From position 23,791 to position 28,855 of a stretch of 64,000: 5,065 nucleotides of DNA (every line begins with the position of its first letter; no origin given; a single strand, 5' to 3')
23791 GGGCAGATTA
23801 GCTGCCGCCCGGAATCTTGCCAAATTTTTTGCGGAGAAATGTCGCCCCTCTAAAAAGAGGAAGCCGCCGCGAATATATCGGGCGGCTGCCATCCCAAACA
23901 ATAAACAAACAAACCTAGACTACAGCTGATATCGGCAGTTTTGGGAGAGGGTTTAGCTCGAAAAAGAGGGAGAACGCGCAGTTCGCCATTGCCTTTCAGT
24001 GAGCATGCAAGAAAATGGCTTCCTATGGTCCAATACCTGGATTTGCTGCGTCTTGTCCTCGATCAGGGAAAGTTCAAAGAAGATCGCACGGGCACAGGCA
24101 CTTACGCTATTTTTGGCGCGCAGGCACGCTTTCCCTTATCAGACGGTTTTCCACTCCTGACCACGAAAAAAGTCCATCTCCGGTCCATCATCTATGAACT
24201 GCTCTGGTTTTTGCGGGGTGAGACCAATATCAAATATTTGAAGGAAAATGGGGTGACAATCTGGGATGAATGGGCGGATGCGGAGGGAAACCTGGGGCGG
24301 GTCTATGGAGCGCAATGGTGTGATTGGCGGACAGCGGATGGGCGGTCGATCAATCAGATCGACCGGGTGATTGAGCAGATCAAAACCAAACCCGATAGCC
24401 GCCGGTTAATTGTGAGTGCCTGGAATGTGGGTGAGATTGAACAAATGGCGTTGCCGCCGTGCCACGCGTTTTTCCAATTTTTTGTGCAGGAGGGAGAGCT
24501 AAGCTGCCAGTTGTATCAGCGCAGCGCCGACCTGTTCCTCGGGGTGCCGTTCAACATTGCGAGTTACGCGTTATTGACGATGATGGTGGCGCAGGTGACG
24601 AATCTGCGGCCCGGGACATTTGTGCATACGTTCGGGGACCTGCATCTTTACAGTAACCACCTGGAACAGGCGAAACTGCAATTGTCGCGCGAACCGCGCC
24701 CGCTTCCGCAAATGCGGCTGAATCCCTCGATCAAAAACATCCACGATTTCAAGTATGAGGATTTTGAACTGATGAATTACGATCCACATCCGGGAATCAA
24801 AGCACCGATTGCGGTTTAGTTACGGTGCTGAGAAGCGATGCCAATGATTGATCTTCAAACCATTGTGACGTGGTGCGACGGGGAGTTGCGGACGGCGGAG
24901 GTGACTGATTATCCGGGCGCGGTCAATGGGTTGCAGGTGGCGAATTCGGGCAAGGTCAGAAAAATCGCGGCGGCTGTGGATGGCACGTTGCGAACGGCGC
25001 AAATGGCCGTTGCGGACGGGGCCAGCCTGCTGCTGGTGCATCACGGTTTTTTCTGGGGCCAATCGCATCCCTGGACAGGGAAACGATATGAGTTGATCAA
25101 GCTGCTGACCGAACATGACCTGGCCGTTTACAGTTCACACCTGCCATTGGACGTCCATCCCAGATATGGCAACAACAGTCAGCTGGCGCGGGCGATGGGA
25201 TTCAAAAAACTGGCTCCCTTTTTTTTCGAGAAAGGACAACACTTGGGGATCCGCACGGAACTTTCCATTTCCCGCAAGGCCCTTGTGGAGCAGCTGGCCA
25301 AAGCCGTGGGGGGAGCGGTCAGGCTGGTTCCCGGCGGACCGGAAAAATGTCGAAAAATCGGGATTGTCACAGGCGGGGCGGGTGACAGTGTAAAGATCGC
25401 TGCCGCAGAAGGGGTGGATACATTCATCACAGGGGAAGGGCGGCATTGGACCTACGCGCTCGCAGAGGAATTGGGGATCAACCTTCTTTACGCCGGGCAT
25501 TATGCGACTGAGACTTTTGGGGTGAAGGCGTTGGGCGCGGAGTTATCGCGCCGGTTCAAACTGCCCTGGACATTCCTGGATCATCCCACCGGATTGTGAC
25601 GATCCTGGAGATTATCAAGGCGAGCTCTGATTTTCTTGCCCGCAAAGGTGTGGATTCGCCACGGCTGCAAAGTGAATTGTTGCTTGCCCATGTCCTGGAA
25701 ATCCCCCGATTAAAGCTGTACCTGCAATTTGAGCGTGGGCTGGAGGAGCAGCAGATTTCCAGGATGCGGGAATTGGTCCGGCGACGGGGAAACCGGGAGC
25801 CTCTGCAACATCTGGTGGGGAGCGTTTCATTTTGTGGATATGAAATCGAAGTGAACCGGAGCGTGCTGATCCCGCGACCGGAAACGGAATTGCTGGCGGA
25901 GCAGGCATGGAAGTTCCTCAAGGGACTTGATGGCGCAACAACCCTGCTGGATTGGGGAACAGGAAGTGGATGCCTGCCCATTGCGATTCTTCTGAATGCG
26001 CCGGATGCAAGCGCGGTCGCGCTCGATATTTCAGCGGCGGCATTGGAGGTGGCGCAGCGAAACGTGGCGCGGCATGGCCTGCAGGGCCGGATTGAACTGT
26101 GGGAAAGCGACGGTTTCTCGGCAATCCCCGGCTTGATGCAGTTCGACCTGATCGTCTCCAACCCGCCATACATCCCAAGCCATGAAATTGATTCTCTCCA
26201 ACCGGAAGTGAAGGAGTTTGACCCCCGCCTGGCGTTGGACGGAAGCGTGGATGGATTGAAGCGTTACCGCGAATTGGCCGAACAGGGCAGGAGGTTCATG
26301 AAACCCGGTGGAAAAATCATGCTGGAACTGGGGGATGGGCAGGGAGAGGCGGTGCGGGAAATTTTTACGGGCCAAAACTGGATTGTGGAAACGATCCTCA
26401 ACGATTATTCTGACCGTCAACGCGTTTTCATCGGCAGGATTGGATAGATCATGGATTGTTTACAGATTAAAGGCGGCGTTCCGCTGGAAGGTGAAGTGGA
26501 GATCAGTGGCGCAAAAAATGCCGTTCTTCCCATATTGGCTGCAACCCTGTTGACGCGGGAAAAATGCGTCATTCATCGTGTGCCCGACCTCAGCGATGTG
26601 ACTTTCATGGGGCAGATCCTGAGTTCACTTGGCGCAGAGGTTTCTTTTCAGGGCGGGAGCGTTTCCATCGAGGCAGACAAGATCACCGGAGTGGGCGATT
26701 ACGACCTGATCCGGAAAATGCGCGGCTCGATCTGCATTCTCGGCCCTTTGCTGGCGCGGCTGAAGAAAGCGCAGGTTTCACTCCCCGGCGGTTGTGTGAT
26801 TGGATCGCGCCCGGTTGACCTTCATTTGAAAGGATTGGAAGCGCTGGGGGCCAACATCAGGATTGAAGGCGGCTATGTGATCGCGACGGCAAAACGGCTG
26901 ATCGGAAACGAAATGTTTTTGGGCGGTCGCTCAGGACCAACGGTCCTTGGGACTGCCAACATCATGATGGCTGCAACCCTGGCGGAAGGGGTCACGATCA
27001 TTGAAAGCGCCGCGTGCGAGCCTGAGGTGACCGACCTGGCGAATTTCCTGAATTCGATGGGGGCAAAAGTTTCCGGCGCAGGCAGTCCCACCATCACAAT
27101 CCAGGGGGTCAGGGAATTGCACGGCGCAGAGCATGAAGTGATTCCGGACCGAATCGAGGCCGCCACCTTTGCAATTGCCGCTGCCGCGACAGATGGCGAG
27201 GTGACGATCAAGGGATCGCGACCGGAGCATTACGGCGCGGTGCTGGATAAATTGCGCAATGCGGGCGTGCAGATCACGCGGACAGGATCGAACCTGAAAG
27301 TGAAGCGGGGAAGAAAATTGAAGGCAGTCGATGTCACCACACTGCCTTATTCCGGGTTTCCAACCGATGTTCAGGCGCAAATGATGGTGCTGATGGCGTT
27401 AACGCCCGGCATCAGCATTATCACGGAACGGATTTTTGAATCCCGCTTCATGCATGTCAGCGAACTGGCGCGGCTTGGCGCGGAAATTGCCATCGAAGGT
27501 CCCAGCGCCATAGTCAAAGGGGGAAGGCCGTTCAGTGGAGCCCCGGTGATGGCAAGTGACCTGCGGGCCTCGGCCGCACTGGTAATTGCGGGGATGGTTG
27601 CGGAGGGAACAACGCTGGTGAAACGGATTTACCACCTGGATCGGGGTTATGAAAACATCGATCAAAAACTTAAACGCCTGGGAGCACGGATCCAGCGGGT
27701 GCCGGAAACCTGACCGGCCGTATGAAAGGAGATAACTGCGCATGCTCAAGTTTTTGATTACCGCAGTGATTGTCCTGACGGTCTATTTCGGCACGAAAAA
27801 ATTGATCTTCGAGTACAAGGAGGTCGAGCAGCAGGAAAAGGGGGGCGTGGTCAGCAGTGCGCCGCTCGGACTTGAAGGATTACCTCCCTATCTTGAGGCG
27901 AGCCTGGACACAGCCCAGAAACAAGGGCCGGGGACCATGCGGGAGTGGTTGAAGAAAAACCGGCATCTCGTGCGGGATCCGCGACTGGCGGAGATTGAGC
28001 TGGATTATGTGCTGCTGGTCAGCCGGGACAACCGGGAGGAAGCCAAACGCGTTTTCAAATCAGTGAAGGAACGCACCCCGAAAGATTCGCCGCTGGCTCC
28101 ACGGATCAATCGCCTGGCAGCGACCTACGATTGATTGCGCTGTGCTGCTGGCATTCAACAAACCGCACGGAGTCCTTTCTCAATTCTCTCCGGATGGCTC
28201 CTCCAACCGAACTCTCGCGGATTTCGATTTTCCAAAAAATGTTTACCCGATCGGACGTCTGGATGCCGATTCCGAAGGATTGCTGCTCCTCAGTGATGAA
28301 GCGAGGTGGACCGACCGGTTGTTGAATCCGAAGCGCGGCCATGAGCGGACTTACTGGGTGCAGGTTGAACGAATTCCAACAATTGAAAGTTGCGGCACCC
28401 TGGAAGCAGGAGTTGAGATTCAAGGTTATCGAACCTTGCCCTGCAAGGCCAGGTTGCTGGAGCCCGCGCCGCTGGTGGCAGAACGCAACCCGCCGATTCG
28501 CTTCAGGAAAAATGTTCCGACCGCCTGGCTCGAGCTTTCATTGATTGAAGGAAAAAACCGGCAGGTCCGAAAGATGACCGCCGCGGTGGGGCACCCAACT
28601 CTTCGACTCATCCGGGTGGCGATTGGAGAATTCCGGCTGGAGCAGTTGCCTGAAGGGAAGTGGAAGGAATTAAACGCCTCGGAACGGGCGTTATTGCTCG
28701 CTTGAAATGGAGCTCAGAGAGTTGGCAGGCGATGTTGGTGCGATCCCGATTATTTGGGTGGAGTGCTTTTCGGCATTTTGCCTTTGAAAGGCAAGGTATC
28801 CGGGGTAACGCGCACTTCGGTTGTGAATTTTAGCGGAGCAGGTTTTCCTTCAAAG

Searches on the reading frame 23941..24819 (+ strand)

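Call 112: search_protein_families(library=pfam, proteins=[window:23941-24819:+], max_evalue=0.00001)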
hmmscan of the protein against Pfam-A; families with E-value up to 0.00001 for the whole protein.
window:23941-24819:+ (292 aa): 1 family
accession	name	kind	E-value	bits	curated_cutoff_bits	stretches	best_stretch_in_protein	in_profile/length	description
PF00303.24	Thymidylat_synt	-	5.9e-123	409.7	24.3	1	31-292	2-266/266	Thymidylate synthase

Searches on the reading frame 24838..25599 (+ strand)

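Call 112: search_protein_families(library=pfam, proteins=[window:24838-25599:+], max_evalue=0.00001)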
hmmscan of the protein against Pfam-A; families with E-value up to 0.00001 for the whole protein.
window:24838-25599:+ (253 aa): 1 family
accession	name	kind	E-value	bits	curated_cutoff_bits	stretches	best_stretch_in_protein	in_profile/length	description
PF01784.24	DUF34_NIF3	-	2.7e-53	181.7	23.4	1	28-248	23-251/256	Duf34/NIF3 (NGG1p interacting factor 3)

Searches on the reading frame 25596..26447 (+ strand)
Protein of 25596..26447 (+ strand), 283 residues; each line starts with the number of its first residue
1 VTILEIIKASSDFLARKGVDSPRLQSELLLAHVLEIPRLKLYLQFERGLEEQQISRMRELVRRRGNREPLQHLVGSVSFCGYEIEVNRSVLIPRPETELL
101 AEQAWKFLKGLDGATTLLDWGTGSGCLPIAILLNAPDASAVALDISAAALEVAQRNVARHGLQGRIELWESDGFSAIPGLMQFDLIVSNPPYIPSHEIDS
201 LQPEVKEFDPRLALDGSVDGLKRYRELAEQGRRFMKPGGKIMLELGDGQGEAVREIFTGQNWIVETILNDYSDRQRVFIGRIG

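Call 112: search_protein_families(library=pfam, proteins=[window:25596-26447:+], max_evalue=0.00001)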
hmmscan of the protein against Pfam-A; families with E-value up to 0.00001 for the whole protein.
window:25596-26447:+ (283 aa): 8 families
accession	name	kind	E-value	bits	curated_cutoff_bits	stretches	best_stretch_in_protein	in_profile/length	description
PF17827.6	PrmC_N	-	3.7e-20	72.7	23.4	1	5-75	1-71/71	PrmC N-terminal domain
PF05175.20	MTS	-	1.7e-14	54.2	23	1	115-197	33-113/170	Methyltransferase small domain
PF13847.12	Methyltransf_31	-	4.5e-10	39.8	27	1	112-253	2-119/145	Methyltransferase domain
PF06325.19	PrmA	-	1.6e-09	38.1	22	1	114-206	162-247/296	Ribosomal protein L11 methyltransferase (PrmA)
PF04816.18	TrmK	-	1.3e-08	35.1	27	1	118-187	2-71/205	tRNA (adenine(22)-N(1))-methyltransferase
PF13649.12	Methyltransf_25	-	2.2e-08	35.1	27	1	118-200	2-84/97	Methyltransferase domain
PF12847.13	Methyltransf_18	-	1.4e-07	32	27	1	115-178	16-79/151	Methyltransferase domain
PF08242.18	Methyltransf_12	-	3.9e-07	31.1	30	1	118-189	1-72/98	Methyltransferase domain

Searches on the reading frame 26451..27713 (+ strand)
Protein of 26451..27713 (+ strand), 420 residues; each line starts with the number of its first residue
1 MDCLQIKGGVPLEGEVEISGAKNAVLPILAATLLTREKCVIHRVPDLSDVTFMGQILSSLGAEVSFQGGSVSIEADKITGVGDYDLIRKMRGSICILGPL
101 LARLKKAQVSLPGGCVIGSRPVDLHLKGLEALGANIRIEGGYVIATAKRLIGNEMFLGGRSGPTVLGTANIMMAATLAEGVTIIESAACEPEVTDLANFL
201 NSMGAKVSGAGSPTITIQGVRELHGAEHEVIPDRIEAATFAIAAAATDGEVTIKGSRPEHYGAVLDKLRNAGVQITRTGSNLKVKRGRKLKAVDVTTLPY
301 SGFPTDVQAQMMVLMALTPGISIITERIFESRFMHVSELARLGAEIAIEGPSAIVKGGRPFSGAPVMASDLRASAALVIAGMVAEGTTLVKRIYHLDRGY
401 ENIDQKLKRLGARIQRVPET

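Call 112: search_protein_families(library=pfam, proteins=[window:26451-27713:+], max_evalue=0.00001)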
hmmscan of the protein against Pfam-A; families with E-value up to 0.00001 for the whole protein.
window:26451-27713:+ (420 aa): 1 family
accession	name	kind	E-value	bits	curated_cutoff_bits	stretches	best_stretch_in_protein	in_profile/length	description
PF00275.25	EPSP_synthase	-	4.6e-104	348.9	22.8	1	7-407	2-417/417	EPSP synthase (3-phosphoshikimate 1-carboxyvinyltransferase)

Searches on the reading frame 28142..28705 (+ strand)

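Call 112: search_protein_families(library=pfam, proteins=[window:28142-28705:+], max_evalue=0.00001)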
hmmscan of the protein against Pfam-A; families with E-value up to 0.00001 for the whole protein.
window:28142-28705:+ (187 aa): 1 family
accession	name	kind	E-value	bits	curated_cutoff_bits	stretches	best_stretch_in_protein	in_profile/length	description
PF00849.27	PseudoU_synth_2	-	1.4e-21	77.7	26.8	1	2-148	2-152/152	RNA pseudouridylate synthase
